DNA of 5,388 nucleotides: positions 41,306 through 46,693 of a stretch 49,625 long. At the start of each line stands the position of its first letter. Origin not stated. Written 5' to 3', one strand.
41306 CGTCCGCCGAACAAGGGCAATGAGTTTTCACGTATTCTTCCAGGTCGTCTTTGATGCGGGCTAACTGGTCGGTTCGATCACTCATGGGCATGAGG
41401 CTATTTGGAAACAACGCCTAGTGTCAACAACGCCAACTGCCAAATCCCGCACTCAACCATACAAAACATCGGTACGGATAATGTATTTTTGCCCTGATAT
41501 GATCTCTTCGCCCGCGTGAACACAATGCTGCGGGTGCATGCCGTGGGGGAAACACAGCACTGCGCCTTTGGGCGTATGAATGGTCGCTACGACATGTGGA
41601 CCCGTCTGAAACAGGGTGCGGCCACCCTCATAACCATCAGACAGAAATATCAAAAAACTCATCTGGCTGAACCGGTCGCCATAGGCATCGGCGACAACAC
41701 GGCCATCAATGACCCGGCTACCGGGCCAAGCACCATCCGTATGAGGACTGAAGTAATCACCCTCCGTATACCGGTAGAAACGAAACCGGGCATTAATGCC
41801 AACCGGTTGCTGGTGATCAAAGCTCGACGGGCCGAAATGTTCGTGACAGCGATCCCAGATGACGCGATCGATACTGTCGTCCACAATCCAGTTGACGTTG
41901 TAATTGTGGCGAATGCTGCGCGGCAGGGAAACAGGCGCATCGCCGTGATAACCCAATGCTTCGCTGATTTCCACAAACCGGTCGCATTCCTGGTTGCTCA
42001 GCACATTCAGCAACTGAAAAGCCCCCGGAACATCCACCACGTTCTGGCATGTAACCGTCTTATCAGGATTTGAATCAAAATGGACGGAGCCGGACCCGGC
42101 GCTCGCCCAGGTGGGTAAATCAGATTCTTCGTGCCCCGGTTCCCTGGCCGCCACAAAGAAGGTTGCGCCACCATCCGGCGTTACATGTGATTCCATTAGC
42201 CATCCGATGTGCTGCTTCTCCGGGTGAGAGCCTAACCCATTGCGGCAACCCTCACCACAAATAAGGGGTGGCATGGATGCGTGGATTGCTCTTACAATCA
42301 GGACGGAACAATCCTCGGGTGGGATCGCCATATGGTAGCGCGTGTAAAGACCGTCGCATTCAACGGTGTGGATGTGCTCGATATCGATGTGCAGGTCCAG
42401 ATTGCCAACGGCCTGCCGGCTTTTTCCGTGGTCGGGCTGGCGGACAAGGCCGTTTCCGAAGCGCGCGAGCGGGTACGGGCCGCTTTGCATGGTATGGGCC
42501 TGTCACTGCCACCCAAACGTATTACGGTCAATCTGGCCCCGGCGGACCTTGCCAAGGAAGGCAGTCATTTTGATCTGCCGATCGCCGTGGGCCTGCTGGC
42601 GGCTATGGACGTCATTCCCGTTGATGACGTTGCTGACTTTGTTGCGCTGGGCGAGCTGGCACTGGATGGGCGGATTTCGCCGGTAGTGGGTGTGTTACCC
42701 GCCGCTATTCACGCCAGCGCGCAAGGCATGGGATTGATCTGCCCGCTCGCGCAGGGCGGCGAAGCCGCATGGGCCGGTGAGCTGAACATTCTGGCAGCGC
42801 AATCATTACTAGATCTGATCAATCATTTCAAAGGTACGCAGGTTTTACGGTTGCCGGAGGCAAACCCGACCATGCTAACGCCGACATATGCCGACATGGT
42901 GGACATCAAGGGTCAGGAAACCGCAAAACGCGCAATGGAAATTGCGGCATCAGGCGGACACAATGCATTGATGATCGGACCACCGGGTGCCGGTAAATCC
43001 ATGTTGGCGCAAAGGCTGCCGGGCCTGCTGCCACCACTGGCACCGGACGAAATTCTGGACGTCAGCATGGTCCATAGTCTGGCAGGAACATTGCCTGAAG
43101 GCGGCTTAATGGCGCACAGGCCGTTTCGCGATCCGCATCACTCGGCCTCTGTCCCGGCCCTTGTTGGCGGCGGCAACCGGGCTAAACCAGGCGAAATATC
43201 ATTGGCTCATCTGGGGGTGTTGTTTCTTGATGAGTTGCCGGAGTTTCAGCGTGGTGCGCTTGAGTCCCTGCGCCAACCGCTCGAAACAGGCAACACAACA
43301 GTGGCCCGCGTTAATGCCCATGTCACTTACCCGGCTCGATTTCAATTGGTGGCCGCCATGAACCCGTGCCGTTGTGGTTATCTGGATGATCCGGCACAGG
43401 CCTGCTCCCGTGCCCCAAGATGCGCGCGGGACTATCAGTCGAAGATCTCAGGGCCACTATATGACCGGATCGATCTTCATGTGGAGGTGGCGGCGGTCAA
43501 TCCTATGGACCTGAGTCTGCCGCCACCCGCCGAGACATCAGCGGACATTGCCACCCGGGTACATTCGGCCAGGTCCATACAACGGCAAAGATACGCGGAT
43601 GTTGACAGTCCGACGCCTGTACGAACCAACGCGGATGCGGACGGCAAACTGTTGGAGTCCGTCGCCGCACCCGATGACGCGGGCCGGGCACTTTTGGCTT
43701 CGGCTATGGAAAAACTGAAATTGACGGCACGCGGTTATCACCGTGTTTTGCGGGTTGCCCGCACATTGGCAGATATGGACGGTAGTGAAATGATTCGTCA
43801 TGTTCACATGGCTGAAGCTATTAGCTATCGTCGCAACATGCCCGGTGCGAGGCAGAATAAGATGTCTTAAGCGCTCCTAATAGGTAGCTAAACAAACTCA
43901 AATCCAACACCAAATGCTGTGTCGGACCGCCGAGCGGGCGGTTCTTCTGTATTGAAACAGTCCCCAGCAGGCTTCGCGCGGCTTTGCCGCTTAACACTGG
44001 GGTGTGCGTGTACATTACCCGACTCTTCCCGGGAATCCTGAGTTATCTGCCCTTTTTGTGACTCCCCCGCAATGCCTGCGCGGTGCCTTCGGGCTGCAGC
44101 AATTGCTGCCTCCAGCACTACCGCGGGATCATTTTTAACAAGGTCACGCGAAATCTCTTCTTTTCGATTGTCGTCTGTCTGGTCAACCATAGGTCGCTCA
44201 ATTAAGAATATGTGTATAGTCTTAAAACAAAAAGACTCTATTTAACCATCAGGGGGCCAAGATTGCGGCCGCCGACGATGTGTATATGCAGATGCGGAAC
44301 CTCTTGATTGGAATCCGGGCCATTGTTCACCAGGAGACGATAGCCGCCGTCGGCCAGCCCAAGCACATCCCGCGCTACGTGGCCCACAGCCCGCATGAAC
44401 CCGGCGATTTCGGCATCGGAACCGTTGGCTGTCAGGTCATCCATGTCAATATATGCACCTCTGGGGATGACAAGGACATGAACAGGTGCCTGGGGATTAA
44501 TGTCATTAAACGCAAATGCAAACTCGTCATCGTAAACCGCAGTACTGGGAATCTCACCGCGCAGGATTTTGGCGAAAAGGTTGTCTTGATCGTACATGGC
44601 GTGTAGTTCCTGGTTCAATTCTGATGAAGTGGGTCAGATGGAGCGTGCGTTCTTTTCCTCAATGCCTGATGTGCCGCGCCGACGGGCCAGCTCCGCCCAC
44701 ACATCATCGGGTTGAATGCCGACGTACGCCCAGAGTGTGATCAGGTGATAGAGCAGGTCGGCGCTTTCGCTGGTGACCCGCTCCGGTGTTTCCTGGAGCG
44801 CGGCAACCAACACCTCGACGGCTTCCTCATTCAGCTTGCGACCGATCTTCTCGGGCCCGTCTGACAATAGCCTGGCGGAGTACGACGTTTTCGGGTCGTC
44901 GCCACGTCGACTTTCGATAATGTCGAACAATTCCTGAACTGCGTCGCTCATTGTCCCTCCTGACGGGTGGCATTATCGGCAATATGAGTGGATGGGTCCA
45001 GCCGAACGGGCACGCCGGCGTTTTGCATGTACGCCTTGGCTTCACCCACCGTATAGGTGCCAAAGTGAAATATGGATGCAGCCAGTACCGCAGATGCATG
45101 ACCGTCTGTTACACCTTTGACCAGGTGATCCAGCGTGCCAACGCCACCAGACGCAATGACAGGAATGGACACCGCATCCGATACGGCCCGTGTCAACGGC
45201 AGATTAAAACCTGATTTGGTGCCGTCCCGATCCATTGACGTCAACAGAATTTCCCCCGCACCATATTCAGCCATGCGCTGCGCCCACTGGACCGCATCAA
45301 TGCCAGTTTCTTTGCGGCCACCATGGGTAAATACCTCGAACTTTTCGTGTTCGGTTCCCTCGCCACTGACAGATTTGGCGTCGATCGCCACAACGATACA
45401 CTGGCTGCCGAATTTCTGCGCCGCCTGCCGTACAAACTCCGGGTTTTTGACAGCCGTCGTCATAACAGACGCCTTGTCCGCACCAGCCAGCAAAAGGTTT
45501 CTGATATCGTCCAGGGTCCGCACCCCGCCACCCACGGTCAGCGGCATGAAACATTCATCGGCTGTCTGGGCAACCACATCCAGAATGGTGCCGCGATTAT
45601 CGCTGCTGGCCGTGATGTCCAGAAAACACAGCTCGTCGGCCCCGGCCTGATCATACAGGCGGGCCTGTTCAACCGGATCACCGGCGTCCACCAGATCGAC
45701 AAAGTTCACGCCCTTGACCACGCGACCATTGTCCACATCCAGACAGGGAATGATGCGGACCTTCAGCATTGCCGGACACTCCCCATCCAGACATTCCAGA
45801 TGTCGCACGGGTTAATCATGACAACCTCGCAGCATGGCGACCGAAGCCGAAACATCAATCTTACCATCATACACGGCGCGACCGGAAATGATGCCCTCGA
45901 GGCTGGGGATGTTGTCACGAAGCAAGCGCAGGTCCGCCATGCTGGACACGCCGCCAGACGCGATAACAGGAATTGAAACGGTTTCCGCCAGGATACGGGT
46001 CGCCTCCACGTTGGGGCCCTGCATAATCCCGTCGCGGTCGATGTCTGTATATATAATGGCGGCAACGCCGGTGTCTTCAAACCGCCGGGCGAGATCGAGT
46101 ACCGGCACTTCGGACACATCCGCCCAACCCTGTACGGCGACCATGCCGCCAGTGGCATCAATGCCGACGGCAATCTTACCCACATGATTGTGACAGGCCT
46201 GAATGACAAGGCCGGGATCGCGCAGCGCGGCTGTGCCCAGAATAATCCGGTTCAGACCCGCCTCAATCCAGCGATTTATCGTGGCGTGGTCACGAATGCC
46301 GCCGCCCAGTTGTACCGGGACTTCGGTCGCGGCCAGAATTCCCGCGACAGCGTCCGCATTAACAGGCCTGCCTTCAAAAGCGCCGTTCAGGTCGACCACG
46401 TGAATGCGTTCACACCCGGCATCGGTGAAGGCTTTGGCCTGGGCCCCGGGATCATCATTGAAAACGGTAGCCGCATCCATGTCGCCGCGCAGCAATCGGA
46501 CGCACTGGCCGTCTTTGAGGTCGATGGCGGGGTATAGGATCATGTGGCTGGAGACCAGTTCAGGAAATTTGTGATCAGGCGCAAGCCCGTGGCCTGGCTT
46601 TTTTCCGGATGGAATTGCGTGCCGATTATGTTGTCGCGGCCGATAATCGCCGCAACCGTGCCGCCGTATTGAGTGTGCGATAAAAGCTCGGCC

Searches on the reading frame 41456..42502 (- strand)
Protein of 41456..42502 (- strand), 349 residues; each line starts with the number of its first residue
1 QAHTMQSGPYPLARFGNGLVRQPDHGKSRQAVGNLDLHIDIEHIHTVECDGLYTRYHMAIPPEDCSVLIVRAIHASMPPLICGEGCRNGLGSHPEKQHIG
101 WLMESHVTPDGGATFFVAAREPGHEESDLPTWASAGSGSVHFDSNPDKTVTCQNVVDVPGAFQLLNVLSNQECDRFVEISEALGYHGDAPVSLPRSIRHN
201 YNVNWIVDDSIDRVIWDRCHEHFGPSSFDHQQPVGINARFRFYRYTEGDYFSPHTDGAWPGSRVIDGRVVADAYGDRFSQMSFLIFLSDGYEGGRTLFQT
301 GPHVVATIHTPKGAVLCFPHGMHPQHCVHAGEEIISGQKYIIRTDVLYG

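Call 31: search_protein_families(library=pfam, proteins=[window:41456-42502:-])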
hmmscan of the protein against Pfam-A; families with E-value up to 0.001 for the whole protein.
window:41456-42502:- (349 aa): 1 family
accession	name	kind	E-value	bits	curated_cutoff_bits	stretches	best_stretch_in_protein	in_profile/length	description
PF13640.12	2OG-FeII_Oxy_3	-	8.5e-06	27.1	27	1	241-342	2-93/98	2OG-Fe(II) oxygenase superfamily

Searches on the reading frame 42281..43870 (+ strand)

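Call 32: search_protein_families(library=pfam, proteins=[window:42281-43870:+])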
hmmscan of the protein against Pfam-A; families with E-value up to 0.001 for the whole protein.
window:42281-43870:+ (529 aa): 6 families
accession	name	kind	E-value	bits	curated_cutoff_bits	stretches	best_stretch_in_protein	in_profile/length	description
PF01078.27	Mg_chelatase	-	1.7e-92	308.9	20.3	1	205-408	1-204/207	Magnesium chelatase, subunit ChlI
PF13541.12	ChlI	-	9.8e-41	138.9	27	1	37-155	1-118/121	Subunit ChlI of Mg-chelatase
PF13335.12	Mg_chelatase_C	-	4.3e-29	101.4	26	1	418-517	2-94/94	Magnesium chelatase, subunit ChlI C-terminal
PF07728.20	AAA_5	-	9.8e-07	29.3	22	0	229-250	2-23/139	AAA domain (dynein-related subfamily)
PF00158.32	Sigma54_activat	-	8.7e-06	26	20.2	0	297-361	80-142/168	Sigma-54 interaction domain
PF00493.29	MCM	-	1.5e-05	24.7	23.3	0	302-367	113-178/224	MCM P-loop domain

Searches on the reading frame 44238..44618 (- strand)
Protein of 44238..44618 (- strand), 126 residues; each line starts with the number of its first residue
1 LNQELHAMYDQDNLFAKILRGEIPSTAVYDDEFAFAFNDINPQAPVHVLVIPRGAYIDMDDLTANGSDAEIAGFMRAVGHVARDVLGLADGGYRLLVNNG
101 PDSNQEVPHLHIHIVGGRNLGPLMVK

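Call 32: search_protein_families(library=pfam, proteins=[window:44238-44618:-])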
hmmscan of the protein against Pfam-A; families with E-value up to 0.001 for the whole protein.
window:44238-44618:- (126 aa): 2 families
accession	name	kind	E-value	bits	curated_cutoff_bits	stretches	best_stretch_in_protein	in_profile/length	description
PF01230.28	HIT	-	1.4e-25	90.2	21.5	1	20-119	1-97/98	HIT domain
PF11969.13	DcpS_C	-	2.6e-14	54.1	24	1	14-116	3-101/114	Scavenger mRNA decapping enzyme C-term binding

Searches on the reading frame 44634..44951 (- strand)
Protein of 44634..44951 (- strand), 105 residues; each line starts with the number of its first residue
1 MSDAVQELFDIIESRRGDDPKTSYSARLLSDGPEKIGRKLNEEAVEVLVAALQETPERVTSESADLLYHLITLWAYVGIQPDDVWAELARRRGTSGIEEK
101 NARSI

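Call 32: search_protein_families(library=pfam, proteins=[window:44634-44951:-])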
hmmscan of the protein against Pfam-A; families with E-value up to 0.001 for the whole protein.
window:44634-44951:- (105 aa): 1 family
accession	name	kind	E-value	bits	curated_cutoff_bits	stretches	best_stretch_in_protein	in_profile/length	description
PF01503.22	PRA-PH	-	9.1e-22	77.7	21.3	1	5-91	1-85/86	Phosphoribosyl-ATP pyrophosphohydrolase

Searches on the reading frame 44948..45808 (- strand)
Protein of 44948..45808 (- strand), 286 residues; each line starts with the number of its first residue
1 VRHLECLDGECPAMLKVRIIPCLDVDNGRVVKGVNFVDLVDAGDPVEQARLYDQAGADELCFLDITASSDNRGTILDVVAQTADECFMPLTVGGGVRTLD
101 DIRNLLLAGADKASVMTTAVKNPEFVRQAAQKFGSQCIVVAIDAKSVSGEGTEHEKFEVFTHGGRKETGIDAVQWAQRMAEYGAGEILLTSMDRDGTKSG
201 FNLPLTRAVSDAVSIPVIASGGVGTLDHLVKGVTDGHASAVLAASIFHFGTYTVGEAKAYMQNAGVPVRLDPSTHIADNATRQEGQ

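Call 32: search_protein_families(library=pfam, proteins=[window:44948-45808:-])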
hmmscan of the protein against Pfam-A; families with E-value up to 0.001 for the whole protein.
window:44948-45808:- (286 aa): 2 families
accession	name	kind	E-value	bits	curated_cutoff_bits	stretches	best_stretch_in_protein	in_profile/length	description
PF00977.27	His_biosynth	-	5.6e-87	291.4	23.6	1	18-252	1-227/228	Histidine biosynthesis protein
PF03060.21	NMO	-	0.00097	19.1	28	0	172-229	145-208/331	Nitronate monooxygenase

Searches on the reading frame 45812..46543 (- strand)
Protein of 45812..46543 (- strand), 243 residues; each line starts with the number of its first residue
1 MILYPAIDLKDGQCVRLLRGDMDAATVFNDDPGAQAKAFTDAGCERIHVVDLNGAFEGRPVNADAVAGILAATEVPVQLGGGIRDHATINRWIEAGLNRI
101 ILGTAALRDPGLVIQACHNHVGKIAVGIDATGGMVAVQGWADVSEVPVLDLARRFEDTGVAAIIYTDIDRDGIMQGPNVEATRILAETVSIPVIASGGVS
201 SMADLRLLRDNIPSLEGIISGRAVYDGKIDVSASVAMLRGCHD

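Call 32: search_protein_families(library=pfam, proteins=[window:45812-46543:-])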
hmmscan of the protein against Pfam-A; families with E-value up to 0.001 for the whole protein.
window:45812-46543:- (243 aa): 3 families
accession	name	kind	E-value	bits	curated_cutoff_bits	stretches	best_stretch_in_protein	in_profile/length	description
PF00977.27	His_biosynth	-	1.4e-76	257.4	23.6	1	3-230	2-228/228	Histidine biosynthesis protein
PF01207.24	Dus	-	1.2e-06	28.3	20.4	0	53-115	163-226/311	Dihydrouridine synthase (Dus)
PF05690.20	ThiG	-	0.00059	19.7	23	0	29-107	131-208/247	Thiazole biosynthesis protein ThiG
